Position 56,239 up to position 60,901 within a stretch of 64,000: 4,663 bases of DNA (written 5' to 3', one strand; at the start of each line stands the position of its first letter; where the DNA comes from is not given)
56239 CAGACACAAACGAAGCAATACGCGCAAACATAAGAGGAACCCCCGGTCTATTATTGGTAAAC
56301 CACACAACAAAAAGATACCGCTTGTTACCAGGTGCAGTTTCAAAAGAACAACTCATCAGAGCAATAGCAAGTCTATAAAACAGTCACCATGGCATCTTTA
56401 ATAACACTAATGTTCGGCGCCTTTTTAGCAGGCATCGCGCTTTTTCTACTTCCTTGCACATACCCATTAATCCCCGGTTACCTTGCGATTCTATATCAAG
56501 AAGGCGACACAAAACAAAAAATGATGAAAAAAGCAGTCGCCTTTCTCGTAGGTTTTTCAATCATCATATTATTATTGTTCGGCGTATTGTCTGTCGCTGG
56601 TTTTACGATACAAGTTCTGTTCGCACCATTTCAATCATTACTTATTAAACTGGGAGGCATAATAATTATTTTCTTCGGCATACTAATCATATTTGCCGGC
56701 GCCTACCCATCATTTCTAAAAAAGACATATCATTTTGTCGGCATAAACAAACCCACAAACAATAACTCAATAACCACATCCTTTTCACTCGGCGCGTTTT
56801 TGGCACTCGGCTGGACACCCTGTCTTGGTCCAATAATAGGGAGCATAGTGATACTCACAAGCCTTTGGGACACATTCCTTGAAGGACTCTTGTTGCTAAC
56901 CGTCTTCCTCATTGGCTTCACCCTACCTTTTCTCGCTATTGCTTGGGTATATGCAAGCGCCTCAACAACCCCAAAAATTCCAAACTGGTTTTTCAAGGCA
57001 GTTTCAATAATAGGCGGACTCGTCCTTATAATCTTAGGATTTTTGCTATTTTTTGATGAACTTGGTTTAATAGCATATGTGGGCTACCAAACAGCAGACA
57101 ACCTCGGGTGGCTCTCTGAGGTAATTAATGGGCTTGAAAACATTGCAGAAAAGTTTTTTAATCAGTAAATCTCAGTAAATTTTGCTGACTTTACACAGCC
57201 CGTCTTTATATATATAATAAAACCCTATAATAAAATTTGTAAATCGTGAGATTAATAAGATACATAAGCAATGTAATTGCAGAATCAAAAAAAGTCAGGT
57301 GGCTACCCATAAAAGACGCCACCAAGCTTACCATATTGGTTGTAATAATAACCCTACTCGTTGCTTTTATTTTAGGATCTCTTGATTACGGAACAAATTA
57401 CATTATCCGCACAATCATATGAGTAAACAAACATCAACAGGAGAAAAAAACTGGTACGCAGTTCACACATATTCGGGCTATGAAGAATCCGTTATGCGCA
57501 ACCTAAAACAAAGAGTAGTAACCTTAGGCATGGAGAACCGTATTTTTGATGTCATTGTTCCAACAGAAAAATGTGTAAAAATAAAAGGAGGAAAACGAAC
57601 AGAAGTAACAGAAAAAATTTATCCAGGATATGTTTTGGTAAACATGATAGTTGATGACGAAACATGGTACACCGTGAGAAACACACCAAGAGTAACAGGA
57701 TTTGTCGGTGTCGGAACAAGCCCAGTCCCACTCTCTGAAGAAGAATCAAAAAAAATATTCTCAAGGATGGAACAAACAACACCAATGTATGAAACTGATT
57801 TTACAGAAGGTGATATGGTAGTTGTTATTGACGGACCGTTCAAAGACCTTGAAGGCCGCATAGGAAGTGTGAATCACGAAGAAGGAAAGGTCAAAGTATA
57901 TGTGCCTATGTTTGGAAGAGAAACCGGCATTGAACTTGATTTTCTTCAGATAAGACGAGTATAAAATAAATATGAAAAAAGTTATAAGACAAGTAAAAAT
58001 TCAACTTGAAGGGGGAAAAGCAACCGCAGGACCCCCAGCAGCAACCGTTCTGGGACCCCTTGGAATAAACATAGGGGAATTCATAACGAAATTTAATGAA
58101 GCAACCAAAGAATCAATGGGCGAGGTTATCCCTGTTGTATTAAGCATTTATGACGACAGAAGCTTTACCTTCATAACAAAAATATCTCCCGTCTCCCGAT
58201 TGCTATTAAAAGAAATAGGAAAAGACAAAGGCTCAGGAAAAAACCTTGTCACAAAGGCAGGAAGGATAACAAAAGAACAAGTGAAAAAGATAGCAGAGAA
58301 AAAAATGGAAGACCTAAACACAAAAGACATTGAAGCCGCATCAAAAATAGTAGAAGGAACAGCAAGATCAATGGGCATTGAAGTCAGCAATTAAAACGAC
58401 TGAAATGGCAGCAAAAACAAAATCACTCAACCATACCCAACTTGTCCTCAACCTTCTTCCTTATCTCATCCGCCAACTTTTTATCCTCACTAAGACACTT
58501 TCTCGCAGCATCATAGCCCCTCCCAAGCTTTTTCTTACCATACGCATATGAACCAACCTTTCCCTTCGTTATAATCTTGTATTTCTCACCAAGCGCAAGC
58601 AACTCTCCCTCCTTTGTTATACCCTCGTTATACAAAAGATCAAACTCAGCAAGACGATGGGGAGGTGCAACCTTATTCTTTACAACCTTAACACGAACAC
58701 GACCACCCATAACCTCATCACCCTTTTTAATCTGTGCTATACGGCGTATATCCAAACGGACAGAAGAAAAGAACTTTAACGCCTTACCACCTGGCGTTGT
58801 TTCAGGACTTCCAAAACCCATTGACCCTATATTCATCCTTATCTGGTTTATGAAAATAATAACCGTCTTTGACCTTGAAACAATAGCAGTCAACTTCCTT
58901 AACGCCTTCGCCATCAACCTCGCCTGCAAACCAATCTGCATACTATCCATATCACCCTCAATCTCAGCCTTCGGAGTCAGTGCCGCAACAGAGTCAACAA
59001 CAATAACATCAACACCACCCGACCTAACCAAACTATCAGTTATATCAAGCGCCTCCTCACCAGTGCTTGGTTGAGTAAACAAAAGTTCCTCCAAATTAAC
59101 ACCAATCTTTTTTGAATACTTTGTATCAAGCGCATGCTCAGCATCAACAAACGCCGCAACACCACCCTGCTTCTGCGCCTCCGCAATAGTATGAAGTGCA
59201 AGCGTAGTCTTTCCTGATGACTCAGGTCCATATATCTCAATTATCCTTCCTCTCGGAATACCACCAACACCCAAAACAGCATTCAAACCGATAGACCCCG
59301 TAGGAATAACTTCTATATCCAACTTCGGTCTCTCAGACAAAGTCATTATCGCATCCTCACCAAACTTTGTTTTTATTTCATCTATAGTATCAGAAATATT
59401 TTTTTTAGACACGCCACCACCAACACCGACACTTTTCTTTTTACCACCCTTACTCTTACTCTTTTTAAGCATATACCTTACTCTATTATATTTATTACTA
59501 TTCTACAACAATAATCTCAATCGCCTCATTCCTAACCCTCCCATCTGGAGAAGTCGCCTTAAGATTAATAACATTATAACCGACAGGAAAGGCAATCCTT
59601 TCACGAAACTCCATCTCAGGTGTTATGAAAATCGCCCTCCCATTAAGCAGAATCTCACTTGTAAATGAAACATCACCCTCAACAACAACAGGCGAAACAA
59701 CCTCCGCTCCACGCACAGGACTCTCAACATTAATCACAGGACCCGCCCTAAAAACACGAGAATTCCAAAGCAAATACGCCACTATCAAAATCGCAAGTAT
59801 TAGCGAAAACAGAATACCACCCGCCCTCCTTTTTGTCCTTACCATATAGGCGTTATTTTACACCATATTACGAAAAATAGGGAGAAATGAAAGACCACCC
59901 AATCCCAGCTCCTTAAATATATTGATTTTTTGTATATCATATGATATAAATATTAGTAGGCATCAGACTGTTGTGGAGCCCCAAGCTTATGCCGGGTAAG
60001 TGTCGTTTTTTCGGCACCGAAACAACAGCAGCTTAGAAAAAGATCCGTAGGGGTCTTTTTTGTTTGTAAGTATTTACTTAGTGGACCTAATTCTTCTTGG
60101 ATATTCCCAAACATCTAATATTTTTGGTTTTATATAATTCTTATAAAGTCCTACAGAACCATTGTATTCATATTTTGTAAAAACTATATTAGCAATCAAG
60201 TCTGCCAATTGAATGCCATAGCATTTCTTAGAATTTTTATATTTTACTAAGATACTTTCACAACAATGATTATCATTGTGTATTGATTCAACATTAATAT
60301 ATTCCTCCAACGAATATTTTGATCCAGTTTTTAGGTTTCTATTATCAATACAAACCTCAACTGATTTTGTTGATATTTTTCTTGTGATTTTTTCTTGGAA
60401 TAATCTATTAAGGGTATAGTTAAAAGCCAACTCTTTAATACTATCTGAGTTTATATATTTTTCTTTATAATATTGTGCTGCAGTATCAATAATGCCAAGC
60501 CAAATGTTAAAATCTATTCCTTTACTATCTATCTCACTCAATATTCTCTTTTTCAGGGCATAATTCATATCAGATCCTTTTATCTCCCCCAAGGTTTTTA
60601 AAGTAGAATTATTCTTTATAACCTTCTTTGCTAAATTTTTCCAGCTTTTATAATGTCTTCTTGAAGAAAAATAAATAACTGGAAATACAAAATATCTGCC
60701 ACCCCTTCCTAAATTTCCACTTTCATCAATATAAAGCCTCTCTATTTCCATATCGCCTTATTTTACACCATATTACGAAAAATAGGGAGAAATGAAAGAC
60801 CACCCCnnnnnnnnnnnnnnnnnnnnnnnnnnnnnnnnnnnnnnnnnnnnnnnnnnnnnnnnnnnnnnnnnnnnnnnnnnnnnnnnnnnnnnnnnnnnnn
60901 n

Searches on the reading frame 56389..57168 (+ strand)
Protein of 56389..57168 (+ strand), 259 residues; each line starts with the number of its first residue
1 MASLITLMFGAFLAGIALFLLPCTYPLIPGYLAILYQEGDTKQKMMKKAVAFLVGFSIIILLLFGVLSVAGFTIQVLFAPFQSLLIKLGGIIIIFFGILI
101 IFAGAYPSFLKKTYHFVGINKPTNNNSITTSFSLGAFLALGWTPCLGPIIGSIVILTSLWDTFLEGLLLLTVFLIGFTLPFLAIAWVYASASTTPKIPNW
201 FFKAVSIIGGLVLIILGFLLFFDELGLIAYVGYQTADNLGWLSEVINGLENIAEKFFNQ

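Call 37: search_protein_families(library=pfam, proteins=[window:56389-57168:+], max_evalue=0.001)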
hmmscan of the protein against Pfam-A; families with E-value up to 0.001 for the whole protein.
window:56389-57168:+ (259 aa): 1 family
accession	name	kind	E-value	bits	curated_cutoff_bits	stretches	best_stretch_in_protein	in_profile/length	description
PF02683.22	DsbD_TM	-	4.8e-09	36.3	27.1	1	7-214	4-209/219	Cytochrome C biogenesis protein transmembrane domain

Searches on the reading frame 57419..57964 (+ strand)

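Call 37: search_protein_families(library=pfam, proteins=[window:57419-57964:+], max_evalue=0.001)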
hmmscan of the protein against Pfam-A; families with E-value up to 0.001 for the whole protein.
window:57419-57964:+ (181 aa): 2 families
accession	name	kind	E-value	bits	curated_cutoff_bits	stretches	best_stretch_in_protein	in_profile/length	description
PF02357.24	NusG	-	7.6e-30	103.7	22.2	1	10-113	1-92/93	Transcription termination factor nusG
PF00467.35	KOW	-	1.7e-05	24.9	22.3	1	130-160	1-29/32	KOW motif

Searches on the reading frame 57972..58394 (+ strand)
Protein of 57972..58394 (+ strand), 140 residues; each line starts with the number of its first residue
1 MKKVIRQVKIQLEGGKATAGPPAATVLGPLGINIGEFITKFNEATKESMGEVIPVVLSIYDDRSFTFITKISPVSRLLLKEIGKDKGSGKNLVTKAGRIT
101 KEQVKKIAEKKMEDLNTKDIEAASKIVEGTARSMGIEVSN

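Call 37: search_protein_families(library=pfam, proteins=[window:57972-58394:+], max_evalue=0.001)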
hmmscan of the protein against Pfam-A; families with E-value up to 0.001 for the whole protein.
window:57972-58394:+ (140 aa): 2 families
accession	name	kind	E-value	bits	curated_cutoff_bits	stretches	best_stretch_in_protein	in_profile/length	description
PF00298.24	Ribosomal_L11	-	1.1e-22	80.6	21.4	1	70-138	1-69/69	Ribosomal protein L11, RNA binding domain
PF03946.19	Ribosomal_L11_N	-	4.7e-22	78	32.9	1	8-65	1-58/58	Ribosomal protein L11, N-terminal domain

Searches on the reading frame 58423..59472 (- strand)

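Call 37: search_protein_families(library=pfam, proteins=[window:58423-59472:-], max_evalue=0.001)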
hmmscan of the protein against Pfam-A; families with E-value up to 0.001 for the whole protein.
window:58423-59472:- (349 aa): 9 families
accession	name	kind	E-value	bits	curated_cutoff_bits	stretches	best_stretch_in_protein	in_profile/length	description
PF00154.27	RecA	-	2.3e-125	417.8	27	1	24-285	1-261/262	recA bacterial DNA recombination protein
PF21096.2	RecA_C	-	2.4e-09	37.6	27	1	289-345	1-56/57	RecA C-terminal domain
PF08423.17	Rad51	-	1.6e-08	34.6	22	1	55-244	7-211/244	Rad51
PF06745.19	ATPase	-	3.1e-07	30.4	26.6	1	56-130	1-77/231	KaiC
PF01637.24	ATPase_2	-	6.5e-06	26.5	33.2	1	75-212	20-120/225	ATPase domain predominantly from Archaea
PF02283.22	CobU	-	9.6e-05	22.4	27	1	80-215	3-129/168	Cobinamide kinase / cobinamide phosphate guanyltransferase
PF13191.12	AAA_16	-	0.00014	22.8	32.6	1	68-209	17-139/167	AAA ATPase domain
PF13481.12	AAA_25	-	0.0002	21.5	27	0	70-166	28-156/195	AAA domain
PF13479.12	AAA_24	-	0.00064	20.1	27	0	78-166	5-77/195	AAA domain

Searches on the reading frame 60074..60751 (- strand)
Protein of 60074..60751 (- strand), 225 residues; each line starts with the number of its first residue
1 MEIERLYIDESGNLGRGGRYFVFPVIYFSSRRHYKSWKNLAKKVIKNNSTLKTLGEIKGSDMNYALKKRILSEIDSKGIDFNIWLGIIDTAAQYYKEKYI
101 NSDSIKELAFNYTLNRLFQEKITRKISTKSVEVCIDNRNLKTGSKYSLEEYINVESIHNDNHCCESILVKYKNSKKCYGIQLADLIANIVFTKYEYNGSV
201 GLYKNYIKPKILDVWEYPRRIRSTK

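Call 38: search_protein_families(library=pfam, proteins=[window:60074-60751:-], max_evalue=0.001)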
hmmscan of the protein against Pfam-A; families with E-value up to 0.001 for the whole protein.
window:60074-60751:- (225 aa): 1 family
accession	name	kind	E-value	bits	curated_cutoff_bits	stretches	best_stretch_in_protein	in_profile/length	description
PF12686.12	DUF3800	-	4.2e-12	47.4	21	1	6-192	2-148/149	Protein of unknown function (DUF3800)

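Call 71: find_encoding_contigs(protein=window:60074-60751:-, flank=10000, max_places=1)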
Protein window:60074-60751:- (225 aa): 2 contigs read that carry it; 1 place shown.
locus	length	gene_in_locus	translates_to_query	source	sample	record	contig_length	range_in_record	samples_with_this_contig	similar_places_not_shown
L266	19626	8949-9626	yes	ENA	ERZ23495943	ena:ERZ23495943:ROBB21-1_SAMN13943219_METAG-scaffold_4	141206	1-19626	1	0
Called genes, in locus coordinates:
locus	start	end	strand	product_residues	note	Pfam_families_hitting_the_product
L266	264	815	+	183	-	-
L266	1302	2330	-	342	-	PF12686:DUF3800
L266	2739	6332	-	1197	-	-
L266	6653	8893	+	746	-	PF17854:FtsK_alpha, PF01580:FtsK_SpoIIIE, PF09397:FtsK_gamma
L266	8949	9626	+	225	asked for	PF12686:DUF3800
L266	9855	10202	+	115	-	-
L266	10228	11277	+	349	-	PF00154:RecA_N, PF08423:Rad51, PF01637:ATPase_2 (weak), PF06745:ATPase (weak), PF27531:MT3502_N (weak), PF21096:RecA_C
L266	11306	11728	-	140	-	PF03946:Ribosomal_L11_N, PF00298:Ribosomal_L11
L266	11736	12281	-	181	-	PF02357:NusG, PF00467:KOW (weak)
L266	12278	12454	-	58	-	PF00584:SecE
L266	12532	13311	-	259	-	PF02683:DsbD_TM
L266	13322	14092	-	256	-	PF13098:Thioredoxin_2 (faint), PF18400:Thioredoxin_12 (faint), PF13462:Thioredoxin_4, PF01323:DSBA (faint)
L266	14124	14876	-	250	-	PF13462:Thioredoxin_4, PF01323:DSBA (faint)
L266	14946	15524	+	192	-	PF05198:IF3_N, PF00707:IF3_C (weak)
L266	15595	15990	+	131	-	-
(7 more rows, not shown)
